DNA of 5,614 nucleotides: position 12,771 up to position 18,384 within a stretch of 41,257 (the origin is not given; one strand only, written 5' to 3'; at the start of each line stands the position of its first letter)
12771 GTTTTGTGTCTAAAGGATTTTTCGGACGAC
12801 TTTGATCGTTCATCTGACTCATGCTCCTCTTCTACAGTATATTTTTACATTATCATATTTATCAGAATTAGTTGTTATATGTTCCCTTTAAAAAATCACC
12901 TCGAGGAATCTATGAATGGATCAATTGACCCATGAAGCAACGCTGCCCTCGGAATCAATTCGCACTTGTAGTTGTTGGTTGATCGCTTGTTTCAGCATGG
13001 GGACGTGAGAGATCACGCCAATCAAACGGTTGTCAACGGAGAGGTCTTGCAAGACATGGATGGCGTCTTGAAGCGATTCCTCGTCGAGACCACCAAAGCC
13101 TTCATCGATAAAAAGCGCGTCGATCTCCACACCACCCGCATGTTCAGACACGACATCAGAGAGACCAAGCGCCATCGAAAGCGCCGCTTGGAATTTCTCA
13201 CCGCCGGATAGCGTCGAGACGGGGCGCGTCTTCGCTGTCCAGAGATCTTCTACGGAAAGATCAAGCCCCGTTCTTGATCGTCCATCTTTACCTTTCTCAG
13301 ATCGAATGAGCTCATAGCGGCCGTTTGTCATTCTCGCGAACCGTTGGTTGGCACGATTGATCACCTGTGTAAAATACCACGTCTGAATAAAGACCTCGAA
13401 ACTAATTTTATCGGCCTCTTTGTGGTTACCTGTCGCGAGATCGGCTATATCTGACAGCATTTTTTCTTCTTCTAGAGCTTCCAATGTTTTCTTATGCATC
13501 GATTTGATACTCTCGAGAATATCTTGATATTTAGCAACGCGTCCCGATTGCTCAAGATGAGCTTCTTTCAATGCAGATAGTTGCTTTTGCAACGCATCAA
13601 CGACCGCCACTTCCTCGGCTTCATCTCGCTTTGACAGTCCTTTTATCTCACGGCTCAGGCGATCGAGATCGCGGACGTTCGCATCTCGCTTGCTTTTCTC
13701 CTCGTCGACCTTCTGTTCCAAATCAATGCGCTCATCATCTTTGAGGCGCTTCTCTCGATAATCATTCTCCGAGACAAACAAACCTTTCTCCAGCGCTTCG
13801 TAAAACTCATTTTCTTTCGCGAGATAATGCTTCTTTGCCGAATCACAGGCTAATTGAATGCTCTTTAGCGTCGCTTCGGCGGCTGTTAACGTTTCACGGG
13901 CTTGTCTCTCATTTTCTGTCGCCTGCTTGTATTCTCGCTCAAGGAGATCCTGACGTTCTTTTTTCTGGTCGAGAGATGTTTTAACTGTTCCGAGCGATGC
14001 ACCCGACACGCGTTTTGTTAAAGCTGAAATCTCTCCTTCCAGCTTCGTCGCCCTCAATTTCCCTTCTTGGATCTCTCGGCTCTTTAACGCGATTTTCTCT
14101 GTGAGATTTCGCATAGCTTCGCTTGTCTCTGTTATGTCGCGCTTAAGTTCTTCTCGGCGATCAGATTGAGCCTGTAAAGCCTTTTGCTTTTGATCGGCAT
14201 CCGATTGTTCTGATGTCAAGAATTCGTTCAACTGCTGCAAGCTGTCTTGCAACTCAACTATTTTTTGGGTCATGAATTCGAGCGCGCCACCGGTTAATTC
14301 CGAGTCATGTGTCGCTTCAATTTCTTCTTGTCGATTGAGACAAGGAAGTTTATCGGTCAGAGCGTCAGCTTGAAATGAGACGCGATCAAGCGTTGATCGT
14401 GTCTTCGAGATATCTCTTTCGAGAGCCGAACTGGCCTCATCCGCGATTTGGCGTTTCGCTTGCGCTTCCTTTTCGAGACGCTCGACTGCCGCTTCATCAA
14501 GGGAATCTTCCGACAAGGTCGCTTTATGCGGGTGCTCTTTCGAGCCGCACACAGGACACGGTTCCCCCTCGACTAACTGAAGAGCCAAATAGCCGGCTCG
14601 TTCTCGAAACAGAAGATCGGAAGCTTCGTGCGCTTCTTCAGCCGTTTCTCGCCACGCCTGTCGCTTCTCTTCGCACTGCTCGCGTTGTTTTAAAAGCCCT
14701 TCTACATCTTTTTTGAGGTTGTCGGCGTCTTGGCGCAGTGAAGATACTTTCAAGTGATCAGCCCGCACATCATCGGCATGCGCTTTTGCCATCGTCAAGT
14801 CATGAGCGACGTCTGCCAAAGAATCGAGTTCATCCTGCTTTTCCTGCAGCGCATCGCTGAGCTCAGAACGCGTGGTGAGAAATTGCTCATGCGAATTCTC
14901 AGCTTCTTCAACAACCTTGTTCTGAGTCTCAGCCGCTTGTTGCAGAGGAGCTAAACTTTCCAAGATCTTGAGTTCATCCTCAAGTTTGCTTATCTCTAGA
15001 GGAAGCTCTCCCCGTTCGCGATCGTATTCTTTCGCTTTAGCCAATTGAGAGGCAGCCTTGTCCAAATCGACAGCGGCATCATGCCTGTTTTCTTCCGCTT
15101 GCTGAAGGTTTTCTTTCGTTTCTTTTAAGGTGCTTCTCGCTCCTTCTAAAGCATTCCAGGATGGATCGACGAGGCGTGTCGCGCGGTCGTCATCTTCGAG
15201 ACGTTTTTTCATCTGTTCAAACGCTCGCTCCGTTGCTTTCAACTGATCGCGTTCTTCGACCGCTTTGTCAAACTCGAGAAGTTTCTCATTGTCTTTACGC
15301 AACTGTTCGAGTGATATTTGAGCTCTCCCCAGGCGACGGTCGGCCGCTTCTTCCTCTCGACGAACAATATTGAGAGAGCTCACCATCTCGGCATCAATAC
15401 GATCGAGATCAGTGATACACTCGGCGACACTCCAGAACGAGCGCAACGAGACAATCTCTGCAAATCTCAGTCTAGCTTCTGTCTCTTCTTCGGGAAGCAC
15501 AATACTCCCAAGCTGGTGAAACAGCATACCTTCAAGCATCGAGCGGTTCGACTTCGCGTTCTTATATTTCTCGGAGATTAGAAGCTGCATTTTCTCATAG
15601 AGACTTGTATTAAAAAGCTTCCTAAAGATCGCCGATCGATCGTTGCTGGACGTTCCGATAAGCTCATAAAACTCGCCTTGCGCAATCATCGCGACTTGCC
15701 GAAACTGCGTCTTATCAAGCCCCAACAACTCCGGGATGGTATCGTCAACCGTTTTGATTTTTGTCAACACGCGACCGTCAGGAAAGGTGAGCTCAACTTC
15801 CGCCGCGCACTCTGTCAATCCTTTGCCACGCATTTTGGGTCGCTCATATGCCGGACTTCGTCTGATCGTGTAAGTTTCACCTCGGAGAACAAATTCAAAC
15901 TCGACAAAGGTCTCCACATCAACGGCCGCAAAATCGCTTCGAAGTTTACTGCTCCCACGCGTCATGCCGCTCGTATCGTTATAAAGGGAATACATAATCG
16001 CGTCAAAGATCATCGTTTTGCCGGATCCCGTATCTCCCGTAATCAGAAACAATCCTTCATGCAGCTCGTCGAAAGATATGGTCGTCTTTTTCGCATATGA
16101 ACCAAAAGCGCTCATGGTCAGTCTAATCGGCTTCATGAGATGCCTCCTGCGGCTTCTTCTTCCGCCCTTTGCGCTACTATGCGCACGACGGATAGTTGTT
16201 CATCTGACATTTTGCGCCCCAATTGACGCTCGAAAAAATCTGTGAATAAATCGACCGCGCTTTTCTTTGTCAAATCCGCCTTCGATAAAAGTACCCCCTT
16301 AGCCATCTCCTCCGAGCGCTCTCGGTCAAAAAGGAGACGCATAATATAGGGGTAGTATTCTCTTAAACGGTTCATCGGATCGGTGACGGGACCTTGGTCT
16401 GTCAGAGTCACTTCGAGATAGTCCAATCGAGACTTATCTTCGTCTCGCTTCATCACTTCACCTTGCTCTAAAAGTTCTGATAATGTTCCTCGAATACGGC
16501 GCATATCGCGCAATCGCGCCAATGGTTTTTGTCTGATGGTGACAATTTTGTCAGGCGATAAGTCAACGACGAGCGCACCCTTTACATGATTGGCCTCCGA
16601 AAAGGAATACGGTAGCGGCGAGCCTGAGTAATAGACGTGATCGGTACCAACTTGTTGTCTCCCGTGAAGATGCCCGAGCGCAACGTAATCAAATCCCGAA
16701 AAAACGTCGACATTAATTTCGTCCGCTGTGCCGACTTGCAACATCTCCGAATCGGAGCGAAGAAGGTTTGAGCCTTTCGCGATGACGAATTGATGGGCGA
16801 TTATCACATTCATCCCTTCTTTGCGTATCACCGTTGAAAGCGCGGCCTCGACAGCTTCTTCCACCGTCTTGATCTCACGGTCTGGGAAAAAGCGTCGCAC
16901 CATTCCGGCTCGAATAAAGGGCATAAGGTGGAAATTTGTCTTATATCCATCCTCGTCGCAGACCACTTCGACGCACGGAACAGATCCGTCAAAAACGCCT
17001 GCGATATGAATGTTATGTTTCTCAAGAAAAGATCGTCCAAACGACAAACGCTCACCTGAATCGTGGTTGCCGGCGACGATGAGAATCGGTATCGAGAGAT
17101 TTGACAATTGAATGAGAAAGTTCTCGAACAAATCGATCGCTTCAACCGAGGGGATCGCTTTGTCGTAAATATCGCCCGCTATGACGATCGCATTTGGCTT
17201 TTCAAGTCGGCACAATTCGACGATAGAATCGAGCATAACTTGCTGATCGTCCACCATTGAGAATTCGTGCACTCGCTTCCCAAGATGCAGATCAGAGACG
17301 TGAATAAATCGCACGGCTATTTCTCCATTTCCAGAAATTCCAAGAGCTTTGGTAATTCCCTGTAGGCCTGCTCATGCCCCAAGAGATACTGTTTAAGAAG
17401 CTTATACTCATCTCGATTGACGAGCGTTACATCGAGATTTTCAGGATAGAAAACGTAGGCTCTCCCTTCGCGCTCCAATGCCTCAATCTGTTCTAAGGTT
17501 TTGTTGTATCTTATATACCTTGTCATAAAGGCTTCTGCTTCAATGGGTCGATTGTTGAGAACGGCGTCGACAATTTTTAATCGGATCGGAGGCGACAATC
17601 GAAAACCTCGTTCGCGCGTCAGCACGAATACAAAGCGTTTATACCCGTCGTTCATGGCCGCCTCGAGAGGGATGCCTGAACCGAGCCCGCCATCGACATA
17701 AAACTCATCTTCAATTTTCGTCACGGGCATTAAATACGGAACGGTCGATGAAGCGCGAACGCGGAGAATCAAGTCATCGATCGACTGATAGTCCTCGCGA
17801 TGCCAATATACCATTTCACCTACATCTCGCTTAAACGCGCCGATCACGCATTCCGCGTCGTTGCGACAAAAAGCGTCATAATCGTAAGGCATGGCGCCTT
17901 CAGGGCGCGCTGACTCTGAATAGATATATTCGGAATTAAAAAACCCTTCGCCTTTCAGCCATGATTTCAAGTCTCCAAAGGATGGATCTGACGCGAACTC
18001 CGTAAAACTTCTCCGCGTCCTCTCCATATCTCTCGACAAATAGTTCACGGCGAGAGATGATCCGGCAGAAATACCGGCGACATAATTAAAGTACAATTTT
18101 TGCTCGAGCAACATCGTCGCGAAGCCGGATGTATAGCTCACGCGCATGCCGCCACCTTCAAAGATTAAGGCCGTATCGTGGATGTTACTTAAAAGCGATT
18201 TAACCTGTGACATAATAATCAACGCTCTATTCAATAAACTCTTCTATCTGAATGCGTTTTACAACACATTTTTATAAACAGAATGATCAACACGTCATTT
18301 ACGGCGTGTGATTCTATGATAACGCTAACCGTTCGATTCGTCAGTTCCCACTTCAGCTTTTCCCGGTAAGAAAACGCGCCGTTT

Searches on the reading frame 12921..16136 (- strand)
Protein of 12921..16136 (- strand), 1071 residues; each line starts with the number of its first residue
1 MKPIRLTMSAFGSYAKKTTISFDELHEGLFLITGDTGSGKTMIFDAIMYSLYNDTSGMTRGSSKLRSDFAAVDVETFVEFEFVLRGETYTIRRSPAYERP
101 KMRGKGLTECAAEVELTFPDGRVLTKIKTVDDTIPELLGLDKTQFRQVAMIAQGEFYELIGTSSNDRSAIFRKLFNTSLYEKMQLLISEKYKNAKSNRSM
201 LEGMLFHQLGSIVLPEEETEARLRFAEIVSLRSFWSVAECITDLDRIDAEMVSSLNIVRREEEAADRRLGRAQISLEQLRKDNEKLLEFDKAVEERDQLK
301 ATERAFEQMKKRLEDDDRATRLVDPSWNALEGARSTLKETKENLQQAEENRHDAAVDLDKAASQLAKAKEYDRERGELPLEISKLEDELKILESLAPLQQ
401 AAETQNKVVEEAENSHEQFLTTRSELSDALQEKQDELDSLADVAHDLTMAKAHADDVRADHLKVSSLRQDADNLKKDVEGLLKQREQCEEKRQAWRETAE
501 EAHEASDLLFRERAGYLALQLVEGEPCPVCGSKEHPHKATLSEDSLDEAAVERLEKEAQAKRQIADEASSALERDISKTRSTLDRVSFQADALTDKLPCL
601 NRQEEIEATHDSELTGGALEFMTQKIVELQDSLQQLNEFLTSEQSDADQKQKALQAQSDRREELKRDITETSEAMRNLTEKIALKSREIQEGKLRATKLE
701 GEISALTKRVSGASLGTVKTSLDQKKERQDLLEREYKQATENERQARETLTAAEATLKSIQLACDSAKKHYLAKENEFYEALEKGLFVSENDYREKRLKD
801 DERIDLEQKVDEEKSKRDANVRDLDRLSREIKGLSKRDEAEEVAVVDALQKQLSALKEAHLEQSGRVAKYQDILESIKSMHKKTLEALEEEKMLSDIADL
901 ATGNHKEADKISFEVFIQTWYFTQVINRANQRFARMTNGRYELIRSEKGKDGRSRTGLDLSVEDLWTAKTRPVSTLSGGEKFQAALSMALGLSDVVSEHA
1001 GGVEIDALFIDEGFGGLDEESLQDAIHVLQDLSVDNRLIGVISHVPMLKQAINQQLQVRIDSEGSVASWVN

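Call 10: search_protein_families(library=pfam, proteins=[window:12921-16136:-], max_evalue=0.00001)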
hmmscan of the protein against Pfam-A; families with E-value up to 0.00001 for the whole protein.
window:12921-16136:- (1071 aa): 3 families
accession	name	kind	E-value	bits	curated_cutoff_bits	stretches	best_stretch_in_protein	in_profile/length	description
PF13476.12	AAA_23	-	8e-18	66.2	27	1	5-348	1-197/201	AAA domain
PF13558.12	SbcC_Walker_B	-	5.1e-10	39.9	27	1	968-1030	25-89/90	SbcC/RAD50-like, Walker B motif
PF13555.12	AAA_29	-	6.2e-06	26.3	27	0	10-55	8-50/61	P-loop containing region of AAA domain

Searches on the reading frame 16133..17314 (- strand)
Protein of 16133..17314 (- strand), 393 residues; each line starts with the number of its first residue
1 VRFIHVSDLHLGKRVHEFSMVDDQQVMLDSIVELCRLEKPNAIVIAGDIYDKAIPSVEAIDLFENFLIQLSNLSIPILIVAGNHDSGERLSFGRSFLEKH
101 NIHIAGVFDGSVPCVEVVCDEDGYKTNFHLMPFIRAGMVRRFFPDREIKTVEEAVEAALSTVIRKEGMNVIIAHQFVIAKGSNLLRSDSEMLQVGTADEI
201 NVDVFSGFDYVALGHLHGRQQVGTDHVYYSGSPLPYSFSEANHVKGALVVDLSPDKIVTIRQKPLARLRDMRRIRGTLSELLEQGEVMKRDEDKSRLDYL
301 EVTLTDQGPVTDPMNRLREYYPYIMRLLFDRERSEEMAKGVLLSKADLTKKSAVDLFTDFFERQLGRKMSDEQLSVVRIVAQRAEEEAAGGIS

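Call 10: search_protein_families(library=pfam, proteins=[window:16133-17314:-], max_evalue=0.00001)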
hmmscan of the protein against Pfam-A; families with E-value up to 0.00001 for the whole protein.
window:16133-17314:- (393 aa): 3 families
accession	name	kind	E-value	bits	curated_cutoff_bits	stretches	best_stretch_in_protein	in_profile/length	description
PF12320.13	SbcD_C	-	1.3e-21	77.3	24.4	1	267-364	1-93/94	Type 5 capsule protein repressor C-terminal domain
PF00149.33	Metallophos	-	5.2e-15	56.8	21.5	1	1-218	1-190/191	Calcineurin-like phosphoesterase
PF12850.12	Metallophos_2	-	4.3e-06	27.3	27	0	1-106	1-81/154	Calcineurin-like phosphoesterase superfamily domain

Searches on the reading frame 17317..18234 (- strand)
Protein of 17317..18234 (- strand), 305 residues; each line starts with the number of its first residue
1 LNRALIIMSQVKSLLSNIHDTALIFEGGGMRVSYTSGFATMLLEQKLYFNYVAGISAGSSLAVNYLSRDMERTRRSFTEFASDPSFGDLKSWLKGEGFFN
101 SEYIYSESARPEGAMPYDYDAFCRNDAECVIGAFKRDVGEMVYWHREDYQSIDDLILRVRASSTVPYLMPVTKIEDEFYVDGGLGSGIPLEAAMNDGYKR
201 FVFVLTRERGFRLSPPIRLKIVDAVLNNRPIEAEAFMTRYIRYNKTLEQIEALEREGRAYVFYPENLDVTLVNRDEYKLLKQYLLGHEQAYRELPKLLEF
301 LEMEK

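Call 10: search_protein_families(library=pfam, proteins=[window:17317-18234:-], max_evalue=0.00001)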
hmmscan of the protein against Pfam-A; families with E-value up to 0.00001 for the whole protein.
window:17317-18234:- (305 aa): 2 families
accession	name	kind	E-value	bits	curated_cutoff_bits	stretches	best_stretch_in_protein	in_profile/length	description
PF01734.28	Patatin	-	6.1e-19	69.4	27.7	1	23-194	1-191/191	Patatin-like phospholipase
PF19890.4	DUF6363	-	1.8e-17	63.3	26.4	1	233-302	5-75/75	Domain of unknown function (DUF6363)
